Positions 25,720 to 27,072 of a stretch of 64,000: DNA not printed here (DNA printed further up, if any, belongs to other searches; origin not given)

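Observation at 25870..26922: Uncharacterised P-loop protein embedded in the arg operon: candidate for the missing glutamate N-acylation enzyme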

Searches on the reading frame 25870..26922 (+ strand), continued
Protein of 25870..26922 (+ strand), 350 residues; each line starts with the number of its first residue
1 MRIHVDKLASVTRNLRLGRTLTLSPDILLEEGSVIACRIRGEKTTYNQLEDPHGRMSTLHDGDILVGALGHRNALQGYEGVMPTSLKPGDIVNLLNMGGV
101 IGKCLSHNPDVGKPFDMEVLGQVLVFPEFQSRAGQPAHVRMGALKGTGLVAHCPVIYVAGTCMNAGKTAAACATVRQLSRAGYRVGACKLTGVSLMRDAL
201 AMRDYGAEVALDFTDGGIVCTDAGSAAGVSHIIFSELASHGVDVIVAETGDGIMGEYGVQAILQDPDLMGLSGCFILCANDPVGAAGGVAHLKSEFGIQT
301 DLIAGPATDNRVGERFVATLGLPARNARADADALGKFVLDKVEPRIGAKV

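Call 29: fold_search(model_id=the predicted structure, library=pdb)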
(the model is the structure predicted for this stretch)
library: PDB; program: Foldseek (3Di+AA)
matches with E <= 10: 1569; with E <= 0.001: 115
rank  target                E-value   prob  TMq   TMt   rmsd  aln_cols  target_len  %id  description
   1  1dts                  4.4e-06  1.00  0.36  0.53   5.7       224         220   18  CRYSTAL STRUCTURE OF AN ATP DEPENDENT CARBOXYLASE, DETHIOBIOTIN SYNTHASE, AT 1.65 ANGSTROMS RESOLUTION (released 1995-04-20)
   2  2og2                  6.7e-06  1.00  0.39  0.44   7.1       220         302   17  Crystal structure of chloroplast FtsY from Arabidopsis thaliana (released 2007-12-11)
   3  1dbs                  9.7e-06  1.00  0.34  0.50   6.4       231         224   18  MECHANISTIC IMPLICATIONS AND FAMILY RELATIONSHIPS FROM THE STRUCTURE OF DETHIOBIOTIN SYNTHETASE (released 1995-04-20)
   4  3dm5_B                1.2e-05  1.00  0.39  0.33   8.7       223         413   15  Structures of SRP54 and SRP19, the two proteins assembling the ribonucleic core of the Signal Recognition Particle fro (released 2008-11-04)
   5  1dae                  1.2e-05  1.00  0.31  0.46   6.4       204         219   17  DETHIOBIOTIN SYNTHETASE COMPLEXED WITH 3-(1-AMINOETHYL) NONANEDIOIC ACID (released 1996-06-20)
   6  2hf8_B                1.6e-05  1.00  0.35  0.54   5.1       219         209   14  Crystal structure of HypB from Methanocaldococcus jannaschii in the triphosphate form, in complex with zinc (released 2006-07-04)
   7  1jpn_B                1.8e-05  1.00  0.40  0.47  10.8       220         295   12  GMPPNP Complex of SRP GTPase NG Domain (released 2002-02-02)
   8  1jpn_A                1.9e-05  1.00  0.40  0.46  10.9       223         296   13  GMPPNP Complex of SRP GTPase NG Domain (released 2002-02-02)
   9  2hf8_A                1.9e-05  1.00  0.34  0.52   6.2       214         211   14  Crystal structure of HypB from Methanocaldococcus jannaschii in the triphosphate form, in complex with zinc (released 2006-07-04)
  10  2ffh_A                2.4e-05  1.00  0.39  0.34  10.7       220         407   14  THE SIGNAL SEQUENCE BINDING PROTEIN FFH FROM THERMUS AQUATICUS (released 1999-07-16)
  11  2c03_A                3.3e-05  1.00  0.39  0.45  10.8       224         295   12  GDP COMPLEX OF SRP GTPASE FFH NG DOMAIN (released 2007-02-13)
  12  3dm5_A                3.7e-05  1.00  0.40  0.34   7.5       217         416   18  Structures of SRP54 and SRP19, the two proteins assembling the ribonucleic core of the Signal Recognition Particle fro (released 2008-11-04)
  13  1ls1                  3.9e-05  1.00  0.39  0.46  10.7       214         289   14  T. aquaticus Ffh NG Domain at 1.1A Resolution (released 2002-11-16)
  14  3e70                  3.9e-05  1.00  0.37  0.41   7.5       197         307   15  Structures and conformations in solution of the Signal Recognition Particle Receptor from the Archaeon Pyrococcus Furios (released 2008-11-18)
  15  4jyb_A                3.9e-05  1.00  0.37  0.39   6.2       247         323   19  MeaB, A Bacterial Homolog of MMAA, Bound to GMPPNP (released 2013-07-24)
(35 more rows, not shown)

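Call 38: search_solved_structures(query=A2, max_evalue=10, show_alignments=5)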
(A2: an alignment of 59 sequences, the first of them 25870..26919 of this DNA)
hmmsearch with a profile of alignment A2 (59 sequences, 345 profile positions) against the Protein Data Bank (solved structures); distinct sequences matched with E-value up to 10: 47.
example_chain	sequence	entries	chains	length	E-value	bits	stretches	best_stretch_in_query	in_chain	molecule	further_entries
3fgn_A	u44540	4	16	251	0.0003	23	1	144-194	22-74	Dethiobiotin synthetase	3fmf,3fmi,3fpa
1rj9_A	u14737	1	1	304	0.00084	21.5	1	107-181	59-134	Signal Recognition Protein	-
2j7p_D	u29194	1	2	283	0.0015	20.6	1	107-181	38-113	CELL DIVISION PROTEIN FTSY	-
2cnw_D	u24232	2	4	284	0.0016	20.6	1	107-181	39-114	CELL DIVISION PROTEIN FTSY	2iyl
1okk_D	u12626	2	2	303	0.0019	20.3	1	107-181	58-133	CELL DIVISION PROTEIN FTSY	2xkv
2q9a_A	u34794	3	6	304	0.002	20.3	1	107-181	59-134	Cell division protein ftsY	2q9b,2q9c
6cve_A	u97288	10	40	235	0.0036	19.4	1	149-194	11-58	ATP-dependent dethiobiotin synthetase BioD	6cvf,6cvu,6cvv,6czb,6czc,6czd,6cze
1dts_A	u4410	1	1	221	0.0038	19.4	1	152-185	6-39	DETHIOBIOTIN SYNTHETASE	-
1a82_A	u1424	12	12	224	0.0039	19.3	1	152-185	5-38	DETHIOBIOTIN SYNTHETASE | PROTEIN (DETHIOBIOTIN SYNTHETASE) | DETHIOBIOTIN SYNTHASE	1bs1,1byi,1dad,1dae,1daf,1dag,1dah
5l3r_A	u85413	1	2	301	0.004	19.3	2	143-180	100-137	Signal recognition particle 54 kDa protein, chloroplastic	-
6nka_A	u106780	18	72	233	0.0045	19.1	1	149-194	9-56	ATP-dependent dethiobiotin synthetase BioD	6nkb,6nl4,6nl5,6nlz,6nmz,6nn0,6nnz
4oyh_A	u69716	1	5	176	0.0049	19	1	146-204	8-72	Molybdopterin-guanine dinucleotide biosynthesis protein B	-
4nkr_A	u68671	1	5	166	0.013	17.6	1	149-204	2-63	Molybdopterin-guanine dinucleotide biosynthesis protein B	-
4wop_A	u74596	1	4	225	0.015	17.4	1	149-194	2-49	ATP-dependent dethiobiotin synthetase BioD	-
7osv_A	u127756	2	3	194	0.039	16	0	261-294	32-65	DeNovoTIM6-SB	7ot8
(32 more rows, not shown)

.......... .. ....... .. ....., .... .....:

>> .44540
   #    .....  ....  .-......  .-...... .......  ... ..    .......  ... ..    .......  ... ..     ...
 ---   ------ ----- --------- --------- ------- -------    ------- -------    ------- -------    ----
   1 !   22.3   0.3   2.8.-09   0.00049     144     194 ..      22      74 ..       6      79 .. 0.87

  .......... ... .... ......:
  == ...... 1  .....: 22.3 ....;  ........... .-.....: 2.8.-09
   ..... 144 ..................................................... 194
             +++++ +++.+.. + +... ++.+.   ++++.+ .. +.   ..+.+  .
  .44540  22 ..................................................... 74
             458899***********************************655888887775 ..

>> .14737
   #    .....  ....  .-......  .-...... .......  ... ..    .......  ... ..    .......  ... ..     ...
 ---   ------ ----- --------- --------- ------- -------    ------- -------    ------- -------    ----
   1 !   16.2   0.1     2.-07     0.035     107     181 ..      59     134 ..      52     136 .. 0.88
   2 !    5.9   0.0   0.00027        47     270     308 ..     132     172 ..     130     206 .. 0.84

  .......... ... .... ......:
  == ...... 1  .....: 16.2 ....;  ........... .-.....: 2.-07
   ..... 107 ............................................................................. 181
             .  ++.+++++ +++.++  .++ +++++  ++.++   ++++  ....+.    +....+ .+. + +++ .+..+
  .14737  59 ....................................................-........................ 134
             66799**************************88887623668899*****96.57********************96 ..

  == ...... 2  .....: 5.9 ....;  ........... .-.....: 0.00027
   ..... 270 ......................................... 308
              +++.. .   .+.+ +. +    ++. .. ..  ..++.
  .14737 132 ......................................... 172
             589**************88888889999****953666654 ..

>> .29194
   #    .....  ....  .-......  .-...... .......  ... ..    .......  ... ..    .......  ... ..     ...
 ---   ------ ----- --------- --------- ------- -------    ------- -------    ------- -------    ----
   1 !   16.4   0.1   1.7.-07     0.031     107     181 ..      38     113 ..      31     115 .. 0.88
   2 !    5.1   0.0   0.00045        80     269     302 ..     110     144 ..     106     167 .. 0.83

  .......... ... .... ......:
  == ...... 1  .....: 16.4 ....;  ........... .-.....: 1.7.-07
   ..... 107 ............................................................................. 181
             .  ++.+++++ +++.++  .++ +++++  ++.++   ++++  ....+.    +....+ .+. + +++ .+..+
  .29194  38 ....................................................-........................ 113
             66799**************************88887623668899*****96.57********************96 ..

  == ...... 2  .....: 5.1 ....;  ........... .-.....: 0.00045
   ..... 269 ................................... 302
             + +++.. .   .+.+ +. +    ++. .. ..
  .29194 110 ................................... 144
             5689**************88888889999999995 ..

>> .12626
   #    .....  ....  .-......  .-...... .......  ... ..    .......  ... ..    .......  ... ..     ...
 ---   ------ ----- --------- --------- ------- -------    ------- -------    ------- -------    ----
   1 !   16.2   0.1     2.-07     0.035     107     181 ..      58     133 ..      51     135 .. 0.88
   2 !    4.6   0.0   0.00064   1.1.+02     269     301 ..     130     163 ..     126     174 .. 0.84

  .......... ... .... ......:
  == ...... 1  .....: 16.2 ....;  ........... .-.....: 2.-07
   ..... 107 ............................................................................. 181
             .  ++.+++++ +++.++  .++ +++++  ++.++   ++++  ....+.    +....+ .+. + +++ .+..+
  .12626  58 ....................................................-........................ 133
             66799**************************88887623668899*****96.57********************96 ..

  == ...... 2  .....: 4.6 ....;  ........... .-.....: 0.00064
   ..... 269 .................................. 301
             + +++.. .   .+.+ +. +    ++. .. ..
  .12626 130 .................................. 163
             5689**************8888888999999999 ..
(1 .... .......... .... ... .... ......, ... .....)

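Call 46: find_homologous_proteins(query=P0085, max_evalue=1e-20)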
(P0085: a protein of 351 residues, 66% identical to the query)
Query P0085 (351 aa): 5976 proteins with E <= 1e-20 among 8000 candidates; the best 120 are listed.
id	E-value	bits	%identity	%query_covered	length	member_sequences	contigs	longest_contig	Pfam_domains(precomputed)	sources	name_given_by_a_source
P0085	1.1e-229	779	100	100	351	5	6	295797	-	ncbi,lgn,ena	-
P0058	1.2e-214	730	92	100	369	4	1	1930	-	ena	-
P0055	1.5e-206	703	89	100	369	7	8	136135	-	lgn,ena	-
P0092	4.5e-204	695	88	100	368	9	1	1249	-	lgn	-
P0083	1.8e-199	680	86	100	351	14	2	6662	-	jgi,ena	-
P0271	1.2e-196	671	86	100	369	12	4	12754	-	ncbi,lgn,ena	-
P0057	2.8e-196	669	84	100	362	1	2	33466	-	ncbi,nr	ncbi:MAG: hypothetical protein KGL13_02590 [Gammaproteobacteria bacterium]|nr:hypothetical protein [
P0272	1.0e-194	664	84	100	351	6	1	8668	-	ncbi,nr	ncbi:MAG TPA: hypothetical protein VLG68_03955 [Gammaproteobacteria bacterium]|nr:hypothetical prote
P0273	6.4e-194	662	84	99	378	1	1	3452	-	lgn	-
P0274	9.7e-194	661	85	99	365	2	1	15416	-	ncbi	-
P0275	1.4e-193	660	85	100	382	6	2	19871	-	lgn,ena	-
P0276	5.7e-193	658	84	99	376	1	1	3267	-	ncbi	ncbi:MAG: hypothetical protein ACRER7_06680 [Gammaproteobacteria bacterium]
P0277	6.0e-193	658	84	99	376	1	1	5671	-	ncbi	-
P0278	3.3e-192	656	83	100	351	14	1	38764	-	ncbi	ncbi:MAG: hypothetical protein ACHQAU_00670 [Gammaproteobacteria bacterium]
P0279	8.0e-192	655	83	99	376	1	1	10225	-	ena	-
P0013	1.5e-151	522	69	97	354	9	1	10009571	PF07755.18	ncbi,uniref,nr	ncbi:DUF1611 domain-containing protein [Stigmatella sp. ncwal1]|uniref:DUF1611 domain-containing pro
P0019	1.3e-148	513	68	99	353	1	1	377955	PF07755.18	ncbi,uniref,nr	ncbi:DUF1611 domain-containing protein [Hyalangium rubrum]|uniref:D-glutamate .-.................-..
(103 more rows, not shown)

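Call 47: list_cluster_members(proteins=[P0121, P0122, P0124, P0125, P0126, P0127, P0128, P0132, P0133, P0134])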
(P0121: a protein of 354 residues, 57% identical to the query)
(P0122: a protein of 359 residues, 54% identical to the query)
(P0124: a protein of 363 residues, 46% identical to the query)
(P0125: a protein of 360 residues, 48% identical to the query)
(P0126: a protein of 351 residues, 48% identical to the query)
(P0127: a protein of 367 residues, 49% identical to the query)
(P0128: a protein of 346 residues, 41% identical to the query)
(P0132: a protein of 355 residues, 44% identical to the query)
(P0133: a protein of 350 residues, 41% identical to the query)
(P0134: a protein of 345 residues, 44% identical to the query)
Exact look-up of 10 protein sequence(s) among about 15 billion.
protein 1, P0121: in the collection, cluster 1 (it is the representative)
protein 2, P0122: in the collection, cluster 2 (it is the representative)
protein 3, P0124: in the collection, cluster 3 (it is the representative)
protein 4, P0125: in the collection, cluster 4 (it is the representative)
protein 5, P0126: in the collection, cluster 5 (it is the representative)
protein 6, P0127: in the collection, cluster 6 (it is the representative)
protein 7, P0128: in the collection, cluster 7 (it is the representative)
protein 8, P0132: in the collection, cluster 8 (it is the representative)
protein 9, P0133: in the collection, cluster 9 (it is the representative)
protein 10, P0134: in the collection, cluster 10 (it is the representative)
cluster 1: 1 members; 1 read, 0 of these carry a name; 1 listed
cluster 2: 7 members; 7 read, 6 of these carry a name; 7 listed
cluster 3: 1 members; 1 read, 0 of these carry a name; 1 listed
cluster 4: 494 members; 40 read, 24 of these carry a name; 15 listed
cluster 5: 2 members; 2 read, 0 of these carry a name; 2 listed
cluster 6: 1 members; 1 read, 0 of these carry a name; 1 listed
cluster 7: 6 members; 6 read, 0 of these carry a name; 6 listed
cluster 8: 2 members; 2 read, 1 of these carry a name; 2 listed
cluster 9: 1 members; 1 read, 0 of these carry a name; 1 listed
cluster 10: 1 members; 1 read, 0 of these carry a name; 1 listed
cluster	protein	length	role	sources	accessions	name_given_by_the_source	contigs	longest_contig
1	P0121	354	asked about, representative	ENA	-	-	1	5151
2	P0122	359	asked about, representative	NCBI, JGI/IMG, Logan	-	hypothetical protein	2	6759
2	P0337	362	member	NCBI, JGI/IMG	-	hypothetical protein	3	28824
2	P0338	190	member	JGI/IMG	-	hypothetical protein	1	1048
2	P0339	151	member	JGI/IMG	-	hypothetical protein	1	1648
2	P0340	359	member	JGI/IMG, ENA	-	hypothetical protein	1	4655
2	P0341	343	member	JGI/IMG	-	hypothetical protein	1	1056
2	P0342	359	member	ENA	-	-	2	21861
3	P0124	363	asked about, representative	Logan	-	-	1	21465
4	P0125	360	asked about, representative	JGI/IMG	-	hypothetical protein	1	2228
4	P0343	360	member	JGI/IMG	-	hypothetical protein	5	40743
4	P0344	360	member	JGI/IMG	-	hypothetical protein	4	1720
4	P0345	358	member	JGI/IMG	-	hypothetical protein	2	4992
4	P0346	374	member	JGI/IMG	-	hypothetical protein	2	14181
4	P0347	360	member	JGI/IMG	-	hypothetical protein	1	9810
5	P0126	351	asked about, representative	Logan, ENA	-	-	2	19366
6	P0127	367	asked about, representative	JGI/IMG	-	-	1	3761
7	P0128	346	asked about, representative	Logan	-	-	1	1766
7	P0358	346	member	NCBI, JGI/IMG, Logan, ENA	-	-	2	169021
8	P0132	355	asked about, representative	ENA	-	-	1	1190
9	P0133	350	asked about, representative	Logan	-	-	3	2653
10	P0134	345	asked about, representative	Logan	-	-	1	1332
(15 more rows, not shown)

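Call 48: find_encoding_contigs(protein=P0358, flank=8000, max_places=1)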
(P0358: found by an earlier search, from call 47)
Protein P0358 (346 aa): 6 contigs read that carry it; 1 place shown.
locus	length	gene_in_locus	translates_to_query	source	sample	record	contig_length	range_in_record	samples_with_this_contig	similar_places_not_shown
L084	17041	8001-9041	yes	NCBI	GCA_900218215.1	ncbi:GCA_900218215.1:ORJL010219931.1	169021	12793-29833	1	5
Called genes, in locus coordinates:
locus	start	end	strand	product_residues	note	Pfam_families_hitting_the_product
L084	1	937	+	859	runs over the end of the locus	PF03235:GmrSD_N (weak), PF18899:DUF5655, PF14088:DUF4268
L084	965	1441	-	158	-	-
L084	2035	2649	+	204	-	PF00589:Phage_integrase, PF22823:MrpR_C_cat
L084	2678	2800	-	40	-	-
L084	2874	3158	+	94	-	-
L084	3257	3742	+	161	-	-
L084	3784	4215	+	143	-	PF04173:DoxD (faint), PF07681:DoxX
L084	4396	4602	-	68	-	PF02229:PC4 (weak)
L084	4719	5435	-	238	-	PF04079:SMC_ScpB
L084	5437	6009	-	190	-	PF27325:MJ0538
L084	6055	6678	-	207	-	PF13840:ACT_7 (faint)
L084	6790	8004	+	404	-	PF00764:Arginosuc_synth, PF20979:Arginosuc_syn_C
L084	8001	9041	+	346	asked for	-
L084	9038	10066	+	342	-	PF01118:Semialdhyde_dh, PF02774:Semialdhyde_dhC, PF22698:Semialdhyde_dhC_1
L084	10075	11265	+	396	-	PF00202:Aminotran_3, PF00155:Aminotran_1_2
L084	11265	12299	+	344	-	PF02729:OTCace_N, PF00185:OTCace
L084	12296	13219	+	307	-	PF00696:AA_kinase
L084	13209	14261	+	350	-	PF01546:Peptidase_M20, PF07687:M20_dimer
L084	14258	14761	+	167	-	PF00583:Acetyltransf_1, PF13508:Acetyltransf_7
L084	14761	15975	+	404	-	PF00206:Lyase_1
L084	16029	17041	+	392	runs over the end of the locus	PF00389:2-Hacid_dh, PF02826:2-Hacid_dh_C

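Call 49: find_encoding_contigs(protein=P0124, flank=8000, max_places=1)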
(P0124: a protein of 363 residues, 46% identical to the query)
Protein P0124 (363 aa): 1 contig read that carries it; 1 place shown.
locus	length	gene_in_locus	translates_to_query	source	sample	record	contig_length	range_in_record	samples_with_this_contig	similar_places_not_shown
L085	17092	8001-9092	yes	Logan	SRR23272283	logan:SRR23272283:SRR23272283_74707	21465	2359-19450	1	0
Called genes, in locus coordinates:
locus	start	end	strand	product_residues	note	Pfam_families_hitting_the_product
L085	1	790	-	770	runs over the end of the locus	PF00656:Peptidase_C14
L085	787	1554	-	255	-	-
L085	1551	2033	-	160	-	PF04542:Sigma70_r2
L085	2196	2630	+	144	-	-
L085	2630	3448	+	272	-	-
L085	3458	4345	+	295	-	PF00126:HTH_1, PF03466:LysR_substrate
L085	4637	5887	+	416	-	PF26363:Phospholipase-like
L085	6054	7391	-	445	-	PF01636:APH (faint), PF03109:ABC1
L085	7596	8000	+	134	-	PF01316:Arg_repressor, PF02863:Arg_repressor_C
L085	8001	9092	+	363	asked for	-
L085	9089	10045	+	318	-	PF01118:Semialdhyde_dh, PF02774:Semialdhyde_dhC, PF22698:Semialdhyde_dhC_1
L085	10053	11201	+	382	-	PF00202:Aminotran_3, PF00155:Aminotran_1_2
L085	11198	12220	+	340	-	PF02729:OTCace_N, PF00185:OTCace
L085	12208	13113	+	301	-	PF00696:AA_kinase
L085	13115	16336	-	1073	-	PF00069:Pkinase, PF07714:PK_Tyr_Ser-Thr, PF13191:AAA_16, PF13176:TPR_7 (faint), PF17874:TPR_MalT (weak), PF13424:TPR_12 (weak)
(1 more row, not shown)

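Call 50: find_encoding_contigs(protein=P0343, flank=8000, max_places=1)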
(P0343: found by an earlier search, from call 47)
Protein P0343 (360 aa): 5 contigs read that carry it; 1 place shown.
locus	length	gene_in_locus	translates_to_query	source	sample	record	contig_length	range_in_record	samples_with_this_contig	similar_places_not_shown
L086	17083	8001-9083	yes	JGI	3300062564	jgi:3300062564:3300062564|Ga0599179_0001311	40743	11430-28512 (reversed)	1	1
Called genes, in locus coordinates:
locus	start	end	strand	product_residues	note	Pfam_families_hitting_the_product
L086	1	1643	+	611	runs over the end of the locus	PF07244:POTRA (faint), PF17243:POTRA_TamA_1, PF01103:Omp85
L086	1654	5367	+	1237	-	PF27051:TamB_N, PF04357:TamB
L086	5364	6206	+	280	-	PF01177:Asp_Glu_race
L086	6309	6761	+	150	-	PF01316:Arg_repressor, PF02863:Arg_repressor_C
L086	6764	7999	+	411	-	PF00764:Arginosuc_synth, PF20979:Arginosuc_syn_C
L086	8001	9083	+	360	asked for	-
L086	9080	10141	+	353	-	PF01118:Semialdhyde_dh, PF22698:Semialdhyde_dhC_1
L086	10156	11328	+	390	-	PF00202:Aminotran_3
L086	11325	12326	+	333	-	PF02729:OTCace_N, PF00185:OTCace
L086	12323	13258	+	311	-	PF00696:AA_kinase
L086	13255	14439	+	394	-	PF00206:Lyase_1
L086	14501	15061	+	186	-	PF03358:FMN_red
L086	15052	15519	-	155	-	-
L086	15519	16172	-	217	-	PF02798:GST_N, PF13417:GST_N_3, PF13409:GST_N_2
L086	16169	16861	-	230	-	PF01557:FAA_hydrolase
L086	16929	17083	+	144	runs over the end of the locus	PF03061:4HBT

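Call 51: find_encoding_contigs(protein=P0140, flank=8000, max_places=1)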
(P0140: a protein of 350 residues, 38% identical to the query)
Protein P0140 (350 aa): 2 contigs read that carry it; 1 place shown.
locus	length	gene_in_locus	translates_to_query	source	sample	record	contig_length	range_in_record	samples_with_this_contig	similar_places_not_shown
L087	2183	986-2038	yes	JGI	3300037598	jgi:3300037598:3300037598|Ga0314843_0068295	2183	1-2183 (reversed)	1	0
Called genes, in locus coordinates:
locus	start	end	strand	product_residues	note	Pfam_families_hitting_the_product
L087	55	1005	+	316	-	PF00206:Lyase_1, PF14698:ASL_C2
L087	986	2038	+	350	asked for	-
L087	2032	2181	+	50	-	?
